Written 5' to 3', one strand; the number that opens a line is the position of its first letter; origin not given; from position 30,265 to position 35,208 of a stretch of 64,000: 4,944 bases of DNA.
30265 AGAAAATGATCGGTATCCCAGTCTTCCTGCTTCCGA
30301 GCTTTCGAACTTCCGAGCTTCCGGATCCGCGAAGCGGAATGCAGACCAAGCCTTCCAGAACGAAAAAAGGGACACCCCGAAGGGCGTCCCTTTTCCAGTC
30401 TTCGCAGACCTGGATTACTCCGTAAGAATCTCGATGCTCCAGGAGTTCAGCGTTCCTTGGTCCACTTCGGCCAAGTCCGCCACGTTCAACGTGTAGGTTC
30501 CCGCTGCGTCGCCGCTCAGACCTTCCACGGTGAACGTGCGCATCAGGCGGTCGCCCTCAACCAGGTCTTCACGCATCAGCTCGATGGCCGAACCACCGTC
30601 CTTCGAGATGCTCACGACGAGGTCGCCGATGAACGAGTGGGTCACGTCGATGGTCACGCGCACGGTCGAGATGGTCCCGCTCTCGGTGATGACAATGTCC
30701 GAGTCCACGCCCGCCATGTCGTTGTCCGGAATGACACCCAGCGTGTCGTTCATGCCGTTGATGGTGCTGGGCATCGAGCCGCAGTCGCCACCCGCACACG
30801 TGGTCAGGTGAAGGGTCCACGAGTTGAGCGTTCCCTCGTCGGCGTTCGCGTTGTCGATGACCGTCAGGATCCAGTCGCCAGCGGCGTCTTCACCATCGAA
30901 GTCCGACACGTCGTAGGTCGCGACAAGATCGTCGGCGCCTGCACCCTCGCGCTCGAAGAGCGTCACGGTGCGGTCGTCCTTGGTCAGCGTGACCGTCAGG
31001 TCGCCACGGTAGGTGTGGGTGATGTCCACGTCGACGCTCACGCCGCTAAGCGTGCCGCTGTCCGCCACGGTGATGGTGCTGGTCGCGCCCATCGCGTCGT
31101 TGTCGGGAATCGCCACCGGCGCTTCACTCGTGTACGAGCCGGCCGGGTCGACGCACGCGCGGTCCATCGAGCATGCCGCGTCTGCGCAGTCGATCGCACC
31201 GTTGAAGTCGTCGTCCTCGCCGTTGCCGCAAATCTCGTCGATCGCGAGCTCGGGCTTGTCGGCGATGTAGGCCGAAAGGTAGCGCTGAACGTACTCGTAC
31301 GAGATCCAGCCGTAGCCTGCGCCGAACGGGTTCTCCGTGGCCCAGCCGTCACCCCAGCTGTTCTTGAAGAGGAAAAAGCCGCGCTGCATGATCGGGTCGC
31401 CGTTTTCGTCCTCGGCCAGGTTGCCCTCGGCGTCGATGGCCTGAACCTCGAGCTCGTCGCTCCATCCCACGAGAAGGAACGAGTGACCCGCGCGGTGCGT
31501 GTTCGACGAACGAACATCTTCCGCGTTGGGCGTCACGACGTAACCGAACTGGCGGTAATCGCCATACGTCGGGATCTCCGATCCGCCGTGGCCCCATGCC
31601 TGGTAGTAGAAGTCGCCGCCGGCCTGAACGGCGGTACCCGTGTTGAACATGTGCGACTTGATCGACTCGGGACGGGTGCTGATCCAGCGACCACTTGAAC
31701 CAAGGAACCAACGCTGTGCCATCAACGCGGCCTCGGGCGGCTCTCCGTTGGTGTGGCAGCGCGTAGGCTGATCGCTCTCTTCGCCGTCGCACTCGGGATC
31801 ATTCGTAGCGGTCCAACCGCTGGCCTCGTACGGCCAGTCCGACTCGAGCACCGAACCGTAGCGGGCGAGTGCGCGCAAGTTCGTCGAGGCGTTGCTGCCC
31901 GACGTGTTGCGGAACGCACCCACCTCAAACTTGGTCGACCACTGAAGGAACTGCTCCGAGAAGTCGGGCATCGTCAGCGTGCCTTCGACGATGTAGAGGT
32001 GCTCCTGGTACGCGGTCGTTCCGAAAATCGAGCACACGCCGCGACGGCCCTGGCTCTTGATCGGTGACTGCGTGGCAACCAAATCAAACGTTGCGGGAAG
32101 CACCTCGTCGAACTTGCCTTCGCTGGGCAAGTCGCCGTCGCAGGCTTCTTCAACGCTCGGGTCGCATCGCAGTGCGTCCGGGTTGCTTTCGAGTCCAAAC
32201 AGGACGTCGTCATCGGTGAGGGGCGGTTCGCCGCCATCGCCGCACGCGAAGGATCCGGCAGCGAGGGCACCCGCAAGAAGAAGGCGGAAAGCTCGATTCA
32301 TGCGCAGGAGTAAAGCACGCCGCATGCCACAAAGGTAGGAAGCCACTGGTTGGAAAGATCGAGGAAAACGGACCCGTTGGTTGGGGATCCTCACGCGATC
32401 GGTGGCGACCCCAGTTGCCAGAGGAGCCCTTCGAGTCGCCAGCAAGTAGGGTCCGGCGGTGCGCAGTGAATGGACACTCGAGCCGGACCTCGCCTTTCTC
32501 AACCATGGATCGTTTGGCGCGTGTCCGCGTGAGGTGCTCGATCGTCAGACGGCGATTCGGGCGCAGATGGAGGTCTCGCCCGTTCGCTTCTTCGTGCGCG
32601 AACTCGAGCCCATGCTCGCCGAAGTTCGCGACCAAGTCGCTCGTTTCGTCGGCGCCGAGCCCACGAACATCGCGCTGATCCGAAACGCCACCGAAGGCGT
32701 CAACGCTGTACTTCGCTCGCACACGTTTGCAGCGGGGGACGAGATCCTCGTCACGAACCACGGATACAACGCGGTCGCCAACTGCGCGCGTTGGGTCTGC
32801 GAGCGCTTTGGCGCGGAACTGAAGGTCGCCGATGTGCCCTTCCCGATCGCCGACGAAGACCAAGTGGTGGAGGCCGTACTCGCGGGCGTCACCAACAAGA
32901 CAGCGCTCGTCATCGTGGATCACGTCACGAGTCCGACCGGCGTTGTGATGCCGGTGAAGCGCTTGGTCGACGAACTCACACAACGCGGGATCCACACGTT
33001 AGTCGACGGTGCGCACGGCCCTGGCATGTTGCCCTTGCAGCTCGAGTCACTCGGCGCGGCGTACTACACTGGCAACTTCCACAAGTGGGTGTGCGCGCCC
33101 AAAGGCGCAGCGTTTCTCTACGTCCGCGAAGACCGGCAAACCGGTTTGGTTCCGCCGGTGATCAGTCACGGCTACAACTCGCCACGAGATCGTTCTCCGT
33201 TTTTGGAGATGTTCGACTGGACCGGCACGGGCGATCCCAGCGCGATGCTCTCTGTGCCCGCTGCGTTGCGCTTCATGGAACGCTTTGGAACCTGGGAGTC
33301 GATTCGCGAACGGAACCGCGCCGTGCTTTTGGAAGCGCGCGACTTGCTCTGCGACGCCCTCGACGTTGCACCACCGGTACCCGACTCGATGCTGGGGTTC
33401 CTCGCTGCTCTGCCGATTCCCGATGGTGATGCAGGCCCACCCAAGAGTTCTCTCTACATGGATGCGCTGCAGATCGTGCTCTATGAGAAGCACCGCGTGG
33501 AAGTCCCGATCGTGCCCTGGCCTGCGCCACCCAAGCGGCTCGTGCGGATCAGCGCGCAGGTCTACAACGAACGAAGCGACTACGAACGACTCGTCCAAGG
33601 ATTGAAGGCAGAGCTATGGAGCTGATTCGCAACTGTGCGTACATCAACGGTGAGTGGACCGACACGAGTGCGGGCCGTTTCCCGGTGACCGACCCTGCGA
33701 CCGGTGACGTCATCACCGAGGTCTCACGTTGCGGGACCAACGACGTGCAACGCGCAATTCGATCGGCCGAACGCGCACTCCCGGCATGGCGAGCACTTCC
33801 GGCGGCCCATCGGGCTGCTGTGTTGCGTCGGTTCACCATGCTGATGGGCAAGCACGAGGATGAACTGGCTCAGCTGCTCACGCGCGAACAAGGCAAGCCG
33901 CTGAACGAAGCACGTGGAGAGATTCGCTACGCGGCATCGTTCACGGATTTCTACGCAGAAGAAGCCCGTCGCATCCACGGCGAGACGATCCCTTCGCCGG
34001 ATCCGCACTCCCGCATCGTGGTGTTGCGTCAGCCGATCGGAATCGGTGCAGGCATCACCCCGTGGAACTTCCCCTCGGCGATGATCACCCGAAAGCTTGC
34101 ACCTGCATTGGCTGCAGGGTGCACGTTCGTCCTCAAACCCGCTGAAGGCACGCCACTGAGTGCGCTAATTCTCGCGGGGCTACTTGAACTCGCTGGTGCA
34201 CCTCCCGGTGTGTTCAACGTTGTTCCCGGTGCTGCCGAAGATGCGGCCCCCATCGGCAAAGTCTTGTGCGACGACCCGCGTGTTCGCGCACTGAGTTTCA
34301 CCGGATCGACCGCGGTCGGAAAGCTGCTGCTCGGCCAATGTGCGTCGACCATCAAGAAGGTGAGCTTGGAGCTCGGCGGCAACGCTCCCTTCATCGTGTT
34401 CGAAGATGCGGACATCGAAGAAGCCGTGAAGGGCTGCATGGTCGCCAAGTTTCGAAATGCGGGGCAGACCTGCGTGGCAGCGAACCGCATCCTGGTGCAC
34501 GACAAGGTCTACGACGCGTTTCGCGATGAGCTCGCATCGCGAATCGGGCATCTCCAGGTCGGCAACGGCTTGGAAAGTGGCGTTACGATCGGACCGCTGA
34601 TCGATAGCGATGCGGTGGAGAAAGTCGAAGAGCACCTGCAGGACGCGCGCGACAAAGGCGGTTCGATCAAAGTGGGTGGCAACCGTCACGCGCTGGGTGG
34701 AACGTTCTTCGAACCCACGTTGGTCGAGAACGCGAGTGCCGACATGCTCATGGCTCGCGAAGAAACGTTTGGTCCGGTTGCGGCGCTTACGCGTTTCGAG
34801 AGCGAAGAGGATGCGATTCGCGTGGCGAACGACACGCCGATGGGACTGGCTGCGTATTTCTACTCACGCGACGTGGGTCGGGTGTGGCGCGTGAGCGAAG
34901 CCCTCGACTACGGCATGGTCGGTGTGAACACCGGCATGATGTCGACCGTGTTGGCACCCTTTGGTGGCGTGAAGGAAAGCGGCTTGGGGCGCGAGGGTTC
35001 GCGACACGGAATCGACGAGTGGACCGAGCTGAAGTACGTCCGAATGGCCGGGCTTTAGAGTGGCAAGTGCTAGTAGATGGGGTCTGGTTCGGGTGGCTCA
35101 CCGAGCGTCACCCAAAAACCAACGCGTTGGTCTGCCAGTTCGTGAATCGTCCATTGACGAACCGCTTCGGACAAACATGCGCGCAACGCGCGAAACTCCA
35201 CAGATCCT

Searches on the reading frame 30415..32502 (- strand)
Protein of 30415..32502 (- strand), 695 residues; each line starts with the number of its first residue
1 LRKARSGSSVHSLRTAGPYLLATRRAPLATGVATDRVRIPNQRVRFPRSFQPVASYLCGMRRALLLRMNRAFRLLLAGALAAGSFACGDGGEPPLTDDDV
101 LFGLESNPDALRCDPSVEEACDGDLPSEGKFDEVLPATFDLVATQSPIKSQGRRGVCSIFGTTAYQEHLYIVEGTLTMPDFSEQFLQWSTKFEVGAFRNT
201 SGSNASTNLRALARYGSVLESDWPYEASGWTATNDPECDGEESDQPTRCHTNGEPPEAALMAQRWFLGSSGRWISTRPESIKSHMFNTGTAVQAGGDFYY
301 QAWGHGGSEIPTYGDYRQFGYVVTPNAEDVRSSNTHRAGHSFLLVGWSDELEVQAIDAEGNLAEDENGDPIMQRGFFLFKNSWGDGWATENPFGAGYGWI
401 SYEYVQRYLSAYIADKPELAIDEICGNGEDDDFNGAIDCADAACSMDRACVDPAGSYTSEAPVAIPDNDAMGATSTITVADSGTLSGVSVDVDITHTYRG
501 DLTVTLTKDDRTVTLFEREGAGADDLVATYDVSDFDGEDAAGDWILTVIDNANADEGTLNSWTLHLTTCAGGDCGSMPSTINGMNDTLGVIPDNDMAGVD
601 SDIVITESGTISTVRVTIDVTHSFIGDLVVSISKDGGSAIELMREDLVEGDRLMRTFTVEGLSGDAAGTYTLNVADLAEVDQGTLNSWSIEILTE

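Call 14: search_protein_families(library=pfam, proteins=[window:30415-32502:-], max_evalue=0.001)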
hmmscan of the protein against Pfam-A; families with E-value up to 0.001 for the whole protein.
window:30415-32502:- (695 aa): 2 families
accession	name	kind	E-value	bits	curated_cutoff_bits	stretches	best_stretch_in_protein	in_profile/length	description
PF01483.27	P_proprotein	-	1.1e-29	102.8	21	2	487-566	3-86/86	Proprotein convertase P-domain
PF00112.29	Peptidase_C1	-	7.5e-06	26.6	20.7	0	135-245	1-107/220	Papain family cysteine protease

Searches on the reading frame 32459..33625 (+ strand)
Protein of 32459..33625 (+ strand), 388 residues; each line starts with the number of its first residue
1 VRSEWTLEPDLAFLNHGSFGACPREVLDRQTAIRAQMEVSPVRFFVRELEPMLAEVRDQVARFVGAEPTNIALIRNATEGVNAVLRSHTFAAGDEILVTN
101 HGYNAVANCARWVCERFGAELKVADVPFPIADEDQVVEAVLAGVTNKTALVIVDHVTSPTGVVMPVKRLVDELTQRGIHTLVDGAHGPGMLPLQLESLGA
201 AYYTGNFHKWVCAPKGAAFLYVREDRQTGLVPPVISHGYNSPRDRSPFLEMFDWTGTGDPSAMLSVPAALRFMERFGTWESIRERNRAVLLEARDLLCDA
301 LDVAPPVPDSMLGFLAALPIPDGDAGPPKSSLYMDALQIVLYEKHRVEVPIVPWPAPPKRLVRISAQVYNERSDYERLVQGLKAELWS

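Call 14: search_protein_families(library=pfam, proteins=[window:32459-33625:+], max_evalue=0.001)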
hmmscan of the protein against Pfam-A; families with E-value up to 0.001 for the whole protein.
window:32459-33625:+ (388 aa): 4 families
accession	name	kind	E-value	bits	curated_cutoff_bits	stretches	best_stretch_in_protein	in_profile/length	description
PF00266.25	Aminotran_5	-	2e-29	103.2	21.5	1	46-298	38-292/371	Aminotransferase class-V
PF00155.27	Aminotran_1_2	-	2e-08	34.3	19.7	1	53-190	44-192/361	Aminotransferase class I and II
PF01053.26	Cys_Met_Meta_PP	-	1.2e-05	24.5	27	1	45-191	46-181/381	Cys/Met metabolism PLP-dependent enzyme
PF01041.23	DegT_DnrJ_EryC1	-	4e-05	23.5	19.8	1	58-189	31-151/360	DegT/DnrJ/EryC1/StrS aminotransferase family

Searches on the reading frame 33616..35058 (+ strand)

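Call 14: search_protein_families(library=pfam, proteins=[window:33616-35058:+], max_evalue=0.001)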
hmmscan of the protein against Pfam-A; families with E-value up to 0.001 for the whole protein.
window:33616-35058:+ (480 aa): 1 family
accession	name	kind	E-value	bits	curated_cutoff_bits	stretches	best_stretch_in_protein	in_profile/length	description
PF00171.27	Aldedh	-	4e-169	563.5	23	1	14-475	1-461/461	Aldehyde dehydrogenase family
